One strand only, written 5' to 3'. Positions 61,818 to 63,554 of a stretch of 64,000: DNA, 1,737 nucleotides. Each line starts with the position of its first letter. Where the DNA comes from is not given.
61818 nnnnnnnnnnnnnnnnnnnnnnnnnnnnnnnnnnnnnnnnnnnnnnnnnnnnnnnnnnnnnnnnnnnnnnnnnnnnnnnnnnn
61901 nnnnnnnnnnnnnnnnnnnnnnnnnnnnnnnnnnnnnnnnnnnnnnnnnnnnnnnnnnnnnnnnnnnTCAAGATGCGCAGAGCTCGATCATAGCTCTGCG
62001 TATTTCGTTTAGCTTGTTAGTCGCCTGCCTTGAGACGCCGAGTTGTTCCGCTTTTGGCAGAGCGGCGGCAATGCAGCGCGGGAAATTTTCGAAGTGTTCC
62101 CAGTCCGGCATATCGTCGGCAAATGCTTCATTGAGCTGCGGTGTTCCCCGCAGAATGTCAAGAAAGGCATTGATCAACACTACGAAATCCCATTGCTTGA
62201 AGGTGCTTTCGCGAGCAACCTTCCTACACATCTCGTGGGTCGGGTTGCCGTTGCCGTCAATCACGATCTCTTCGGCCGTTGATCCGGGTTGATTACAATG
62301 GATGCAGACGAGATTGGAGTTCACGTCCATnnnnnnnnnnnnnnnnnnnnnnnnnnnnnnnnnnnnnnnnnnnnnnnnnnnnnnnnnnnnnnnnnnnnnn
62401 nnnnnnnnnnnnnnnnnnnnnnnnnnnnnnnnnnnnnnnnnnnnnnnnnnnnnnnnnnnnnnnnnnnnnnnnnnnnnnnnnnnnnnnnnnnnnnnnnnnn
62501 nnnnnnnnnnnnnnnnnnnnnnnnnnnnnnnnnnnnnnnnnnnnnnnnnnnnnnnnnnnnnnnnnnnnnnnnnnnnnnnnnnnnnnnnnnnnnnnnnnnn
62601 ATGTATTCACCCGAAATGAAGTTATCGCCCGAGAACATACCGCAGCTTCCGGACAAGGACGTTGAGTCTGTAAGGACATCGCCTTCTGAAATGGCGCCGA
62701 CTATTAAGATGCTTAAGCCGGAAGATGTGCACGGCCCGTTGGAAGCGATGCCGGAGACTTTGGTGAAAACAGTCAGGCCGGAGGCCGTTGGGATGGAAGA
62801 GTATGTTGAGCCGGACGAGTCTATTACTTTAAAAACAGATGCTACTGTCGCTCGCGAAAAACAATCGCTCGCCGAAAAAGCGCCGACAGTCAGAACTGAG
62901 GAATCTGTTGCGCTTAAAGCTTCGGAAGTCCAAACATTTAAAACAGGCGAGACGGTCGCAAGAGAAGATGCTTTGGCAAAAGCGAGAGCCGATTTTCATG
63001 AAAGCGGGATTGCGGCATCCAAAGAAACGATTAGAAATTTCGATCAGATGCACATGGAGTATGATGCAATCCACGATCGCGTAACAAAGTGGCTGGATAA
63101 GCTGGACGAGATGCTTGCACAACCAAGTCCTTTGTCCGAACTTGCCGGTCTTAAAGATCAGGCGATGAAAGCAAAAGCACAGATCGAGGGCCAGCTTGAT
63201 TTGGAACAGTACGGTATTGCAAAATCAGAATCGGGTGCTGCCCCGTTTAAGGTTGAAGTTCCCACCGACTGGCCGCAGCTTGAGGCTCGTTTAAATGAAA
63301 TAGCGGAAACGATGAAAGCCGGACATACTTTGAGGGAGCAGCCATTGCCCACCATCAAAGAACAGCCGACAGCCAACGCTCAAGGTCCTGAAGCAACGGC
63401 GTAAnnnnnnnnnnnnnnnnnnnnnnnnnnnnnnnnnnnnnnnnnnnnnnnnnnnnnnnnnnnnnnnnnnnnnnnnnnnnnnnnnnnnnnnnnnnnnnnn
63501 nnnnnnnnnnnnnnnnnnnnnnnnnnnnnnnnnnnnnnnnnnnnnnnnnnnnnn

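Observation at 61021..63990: A two-gene convergent module occurs twice in tandem: acidic protein (+) facing a small CxxC...HxxC protein (-) with a conserved 5' region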

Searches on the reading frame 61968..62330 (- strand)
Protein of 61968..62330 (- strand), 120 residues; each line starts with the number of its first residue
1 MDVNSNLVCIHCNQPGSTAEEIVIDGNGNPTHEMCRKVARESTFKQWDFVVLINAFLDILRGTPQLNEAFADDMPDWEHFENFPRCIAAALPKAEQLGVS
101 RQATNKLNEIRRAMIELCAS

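Call 12: search_protein_families(library=pfam, proteins=[window:61968-62330:-], max_evalue=1)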
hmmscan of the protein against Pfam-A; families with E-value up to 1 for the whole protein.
window:61968-62330:- (120 aa): 1 family
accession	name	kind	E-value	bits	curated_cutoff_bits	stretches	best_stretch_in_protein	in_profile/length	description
PF20464.3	MmeI_N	-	0.12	13.2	27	1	43-114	102-178/181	MmeI, N-terminal domain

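Call 13: search_protein_families(library=ncbifam, proteins=[window:61968-62330:-], max_evalue=1)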
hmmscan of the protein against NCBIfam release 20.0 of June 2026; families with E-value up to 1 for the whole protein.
window:61968-62330:- (120 aa): 2 families
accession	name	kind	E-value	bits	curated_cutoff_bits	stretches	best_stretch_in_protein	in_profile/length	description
TIGR02950.1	SigM_subfam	subfamily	0.064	13.1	147.95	1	40-117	46-121/159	RNA polymerase sigma factor, SigM family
NF009196.0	PRK12544.1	equivalog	0.084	12.2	287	1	19-68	45-93/208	RNA polymerase factor sigma-70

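Call 14: search_protein_families(library=phrogs, proteins=[window:61968-62330:-], max_evalue=1)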
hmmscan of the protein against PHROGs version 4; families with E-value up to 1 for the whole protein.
window:61968-62330:- (120 aa): 1 family
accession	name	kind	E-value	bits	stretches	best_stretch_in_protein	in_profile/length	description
phrog_11755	-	unknown function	0.11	13.6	1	7-42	7-44/103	-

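Call 17: find_homologous_proteins(query=window:61968-62330:-, max_evalue=0.01)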
Query window:61968-62330:- (120 aa): 3 proteins with E <= 0.01 among 5 candidates.
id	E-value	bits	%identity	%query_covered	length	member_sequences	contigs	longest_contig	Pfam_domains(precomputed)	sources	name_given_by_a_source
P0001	1.0e-76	272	100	100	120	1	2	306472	-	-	-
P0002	3.4e-45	171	64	98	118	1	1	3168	-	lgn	-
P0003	2.8e-31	126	53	97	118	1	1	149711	-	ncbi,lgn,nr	ncbi:MAG: hypothetical protein PHS79_05495 [Patescibacteria group bacterium]|nr:hypothetical protein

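Call 18: find_encoding_contigs(protein=P0003, flank=10000, max_places=4)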
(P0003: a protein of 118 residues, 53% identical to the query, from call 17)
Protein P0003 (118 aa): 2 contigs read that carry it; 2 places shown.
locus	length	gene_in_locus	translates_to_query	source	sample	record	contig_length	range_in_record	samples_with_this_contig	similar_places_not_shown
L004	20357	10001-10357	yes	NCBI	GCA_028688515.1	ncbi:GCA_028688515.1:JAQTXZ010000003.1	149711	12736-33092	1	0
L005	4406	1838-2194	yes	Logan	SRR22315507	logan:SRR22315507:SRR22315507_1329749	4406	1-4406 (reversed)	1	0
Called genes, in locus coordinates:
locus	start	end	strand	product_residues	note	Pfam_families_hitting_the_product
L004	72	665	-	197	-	PF01928:CYTH (faint)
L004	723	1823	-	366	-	-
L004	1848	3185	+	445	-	-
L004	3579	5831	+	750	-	PF00932:LTD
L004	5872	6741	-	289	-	-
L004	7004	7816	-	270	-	-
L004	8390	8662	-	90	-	-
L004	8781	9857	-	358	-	PF00152:tRNA-synt_2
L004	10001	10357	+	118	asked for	-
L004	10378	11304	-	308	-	-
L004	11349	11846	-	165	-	PF00383:dCMP_cyt_deam_1, PF14437:MafB19-deam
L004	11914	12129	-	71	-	PF01084:Ribosomal_S18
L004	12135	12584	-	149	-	PF00436:SSB, PF22657:SSB_1 (faint)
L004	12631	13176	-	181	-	PF01250:Ribosomal_S6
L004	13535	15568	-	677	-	-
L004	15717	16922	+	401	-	PF01555:N6_N4_Mtase (weak), PF01170:UPF0020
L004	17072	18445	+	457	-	-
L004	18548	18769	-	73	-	PF06902:Fer4_19 (weak), PF13459:Fer4_15, PF13370:Fer4_13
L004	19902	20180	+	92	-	-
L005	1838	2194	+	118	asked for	-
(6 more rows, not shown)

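Call 19: find_encoding_contigs(protein=P0002, flank=10000, max_places=4)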
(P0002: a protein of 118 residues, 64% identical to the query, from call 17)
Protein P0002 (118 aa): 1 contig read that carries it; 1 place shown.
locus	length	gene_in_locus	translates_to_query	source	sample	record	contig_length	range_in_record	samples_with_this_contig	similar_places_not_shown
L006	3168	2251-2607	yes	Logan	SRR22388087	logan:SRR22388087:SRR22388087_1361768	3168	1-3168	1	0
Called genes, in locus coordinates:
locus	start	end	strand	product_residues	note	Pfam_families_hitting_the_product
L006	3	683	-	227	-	?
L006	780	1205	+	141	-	-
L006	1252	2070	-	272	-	-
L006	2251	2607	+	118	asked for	-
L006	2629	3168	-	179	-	?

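Call 42: predict_structure(alignment_id=A3)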
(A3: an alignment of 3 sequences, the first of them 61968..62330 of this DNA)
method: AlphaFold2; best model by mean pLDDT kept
length: 120 residues; sequences in the alignment: 3
mean_pLDDT: 68.8   pTM: 0.61
mean pLDDT of the five models: 68.8, 66.8, 65.9, 65.6, 64.4
residues with pLDDT >= 90: 31; 70-90: 37; 50-70: 12; < 50: 40
segments of 3 or more residues with pLDDT < 50: 1-29, 37-44
pLDDT, mean of each block of 10 residues (from residue 1): 29 37 44 50 62 92 93 81 82 92 92 70
secondary structure, 60 per line:
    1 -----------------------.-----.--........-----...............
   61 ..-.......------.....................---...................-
elements in order: H33-40 H46-62 H64-70 H77-97 H101-119

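Call 46: fold_search(model_id=the predicted structure, library=pdb)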
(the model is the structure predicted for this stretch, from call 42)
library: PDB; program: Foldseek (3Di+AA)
matches with E <= 10: 28; with E <= 0.001: 0
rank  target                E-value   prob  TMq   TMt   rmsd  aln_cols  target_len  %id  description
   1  3lhp_S                1.9e+00  0.12  0.22  0.23  15.6       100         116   14  Crystal structure of HIV epitope-scaffold 4E10_D0_1ISEA_004_N 4E10 Fv complex (released 2010-09-22)
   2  2odm_A                3.4e+00  0.08  0.23  0.31  13.8        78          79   14  Crystal structure of S. aureus YlaN, an essential leucine rich protein involved in the control of cell shape (released 2007-06-05)
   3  1pvp_B                3.4e+00  0.08  0.25  0.13   8.1        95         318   16  BASIS FOR A SWITCH IN SUBSTRATE SPECIFICITY: CRYSTAL STRUCTURE OF SELECTED VARIANT OF CRE SITE-SPECIFIC RECOMBINASE, A (released 2004-02-17)
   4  7pub_Ck               5.2e+00  0.05  0.25  0.06  14.2       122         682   17  Late assembly intermediate of the Trypanosoma brucei mitoribosomal small subunit (released 2022-05-04)
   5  1o3x                  5.5e+00  0.08  0.30  0.31  15.5        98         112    6  Crystal structure of human GGA1 GAT domain (released 2003-05-20)
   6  6jx6_C                5.5e+00  0.06  0.25  0.22  19.7       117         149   14  Tetrameric form of Smac (released 2019-12-04)
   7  7yyg                  6.5e+00  0.14  0.27  0.13   9.6        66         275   18  Crystal structure of gatekeeper of type III secretion system in Bordetella BopN (released 2023-03-01)
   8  4jnf                  6.5e+00  0.04  0.22  0.15  17.3       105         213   13  Allosteric opening of the polypeptide-binding site when an Hsp70 binds ATP (released 2013-05-29)
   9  6x1g_A                6.5e+00  0.04  0.23  0.14  16.3       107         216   14  Crystal structure of a GEF domain from the Orientia tsutsugamushi protein OtDUB in complex with Rac1 (released 2020-11-25)
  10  3urz_B                6.8e+00  0.06  0.22  0.14  12.3        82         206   16  Crystal structure of a putative protein binding protein (BACOVA_03105) from Bacteroides ovatus ATCC 8483 at 2.19 A res (released 2011-12-14)
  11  6jx6_A                6.8e+00  0.04  0.21  0.18  15.8        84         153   18  Tetrameric form of Smac (released 2019-12-04)
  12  8hdu_A                7.2e+00  0.05  0.24  0.20  10.9        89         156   18  De novo design cavitated protein without predefined topology (released 2023-01-18)
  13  2hoi_A                7.2e+00  0.05  0.25  0.13   8.1        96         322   14  Crystal structure of the tetrameric pre-cleavage synaptic complex in the cre-loxp site-specific recombination (released 2007-06-26)
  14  7yca_6                7.6e+00  0.02  0.19  0.14  15.4       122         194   16  Cryo-EM structure of the PSI-LHCI-Lhcp supercomplex from Ostreococcus tauri (released 2023-04-26)
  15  1y7g_B                8.0e+00  0.04  0.22  0.18  10.5        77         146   21  T-To-T(high) quaternary transitions in human hemoglobin: betaN102A deoxy low-salt (1 test set) (released 2004-12-14)
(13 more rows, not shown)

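Call 70: search_protein_families(library=padloc, proteins=[window:61968-62330:-], max_evalue=0.1)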
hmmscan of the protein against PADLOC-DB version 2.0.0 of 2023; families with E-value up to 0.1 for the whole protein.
window:61968-62330:- (120 aa): 0 families

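Call 83: fold_search(model_id=the predicted structure, library=viral)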
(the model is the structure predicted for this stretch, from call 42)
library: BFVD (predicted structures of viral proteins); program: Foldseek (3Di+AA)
matches with E <= 10: 61; with E <= 0.001: 0
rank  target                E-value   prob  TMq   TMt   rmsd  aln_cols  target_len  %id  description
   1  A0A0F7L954            1.7e+00  0.10  0.26  0.28  14.5       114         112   13  Uncharacterized protein [uncultured marine virus]
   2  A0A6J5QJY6            1.9e+00  0.10  0.22  0.17  17.4       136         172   17  Uncharacterized protein [uncultured Caudovirales phage]
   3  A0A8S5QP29            2.0e+00  0.08  0.19  0.11  16.7        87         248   17  Uncharacterized protein [Siphoviridae sp. ctWhx86]
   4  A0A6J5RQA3            2.3e+00  0.04  0.19  0.16  18.4       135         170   11  Uncharacterized protein [uncultured Caudovirales phage]
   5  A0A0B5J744            2.3e+00  0.04  0.18  0.09  18.3       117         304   14  Uncharacterized protein [Pandoravirus inopinatum]
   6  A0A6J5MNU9            2.6e+00  0.20  0.35  0.32   7.1        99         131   19  Uncharacterized protein [uncultured Caudovirales phage]
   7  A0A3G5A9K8            2.7e+00  0.06  0.22  0.14  15.4       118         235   17  Uncharacterized protein [Hyperionvirus sp.]
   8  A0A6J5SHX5            3.2e+00  0.18  0.27  0.35   6.1        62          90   14  Uncharacterized protein [uncultured Caudovirales phage]
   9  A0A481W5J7            3.3e+00  0.11  0.26  0.34  16.0        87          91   10  Uncharacterized protein [Pseudomonas phage Psa21]
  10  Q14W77                3.3e+00  0.08  0.29  0.26  17.4       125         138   15  ORF29 [Ranid herpesvirus 2]
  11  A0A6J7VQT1            3.3e+00  0.04  0.19  0.16  19.2       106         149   15  Uncharacterized protein (Fragment) [uncultured Caudovirales phage]
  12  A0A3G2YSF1            3.9e+00  0.08  0.26  0.25  13.9        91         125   16  Uncharacterized protein [Serratia phage vB_SmaA_3M]
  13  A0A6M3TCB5            3.9e+00  0.06  0.26  0.18  16.2       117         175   19  (no name in the UniProt tables at hand)
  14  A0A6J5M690            4.1e+00  0.04  0.21  0.12  16.4       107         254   16  Uncharacterized protein [uncultured Caudovirales phage]
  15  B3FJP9                4.4e+00  0.10  0.24  0.33   9.1        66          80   12  Uncharacterized protein [Pseudomonas phage 201phi2-1]
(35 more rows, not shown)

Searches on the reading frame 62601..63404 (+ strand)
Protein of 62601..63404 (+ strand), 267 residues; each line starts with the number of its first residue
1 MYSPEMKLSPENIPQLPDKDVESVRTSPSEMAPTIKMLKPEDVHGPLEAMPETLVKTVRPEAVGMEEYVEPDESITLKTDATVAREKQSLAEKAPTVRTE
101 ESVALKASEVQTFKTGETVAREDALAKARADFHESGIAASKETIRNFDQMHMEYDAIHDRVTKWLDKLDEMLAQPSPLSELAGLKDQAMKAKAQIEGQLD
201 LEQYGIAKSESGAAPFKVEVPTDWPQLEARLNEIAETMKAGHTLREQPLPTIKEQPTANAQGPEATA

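Call 12: search_protein_families(library=pfam, proteins=[window:62601-63404:+], max_evalue=1)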
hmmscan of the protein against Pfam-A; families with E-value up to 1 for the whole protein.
window:62601-63404:+ (267 aa): 2 families
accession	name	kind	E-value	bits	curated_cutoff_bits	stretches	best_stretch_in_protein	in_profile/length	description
PF21335.2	ATPD_C_metazoa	-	0.018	15.6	26.5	1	178-195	14-31/42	Metazoan delta subunit of F1F0-ATP synthase, C-terminal domain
PF16608.10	TNRC6-PABC_bdg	-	0.037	14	25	1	157-237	35-114/291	TNRC6-PABC binding domain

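Call 13: search_protein_families(library=ncbifam, proteins=[window:62601-63404:+], max_evalue=1)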
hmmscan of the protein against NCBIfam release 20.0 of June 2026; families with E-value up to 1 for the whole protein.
window:62601-63404:+ (267 aa): 1 family
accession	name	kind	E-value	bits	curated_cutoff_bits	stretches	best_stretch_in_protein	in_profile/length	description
TIGR02960.1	SigX5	hypoth_equivalog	0.018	14.3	264.75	1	46-143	103-197/322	RNA polymerase sigma-70 factor, TIGR02960 family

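Call 14: search_protein_families(library=phrogs, proteins=[window:62601-63404:+], max_evalue=1)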
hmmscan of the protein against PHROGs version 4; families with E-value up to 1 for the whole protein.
window:62601-63404:+ (267 aa): 0 families

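Call 70: search_protein_families(library=padloc, proteins=[window:62601-63404:+], max_evalue=0.1)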
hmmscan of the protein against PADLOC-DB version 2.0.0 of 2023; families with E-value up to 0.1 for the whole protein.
window:62601-63404:+ (267 aa): 0 families

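Call 90: find_related_loci(query=A6, collection=viral_contigs, flank=5000)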
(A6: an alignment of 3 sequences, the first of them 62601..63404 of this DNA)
Query A6 (267 aa) in viral_contigs; peptide patterns used: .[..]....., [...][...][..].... (x = any residue, [..] = any of these).
184 stretches matched a pattern, but none encodes a relative of the query by tblastn (E <= 1e-3).

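Call 100: search_solved_structures(query=A6, max_evalue=1)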
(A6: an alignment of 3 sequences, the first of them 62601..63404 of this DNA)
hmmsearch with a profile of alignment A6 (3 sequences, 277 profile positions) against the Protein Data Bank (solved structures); distinct sequences matched with E-value up to 1: 0.
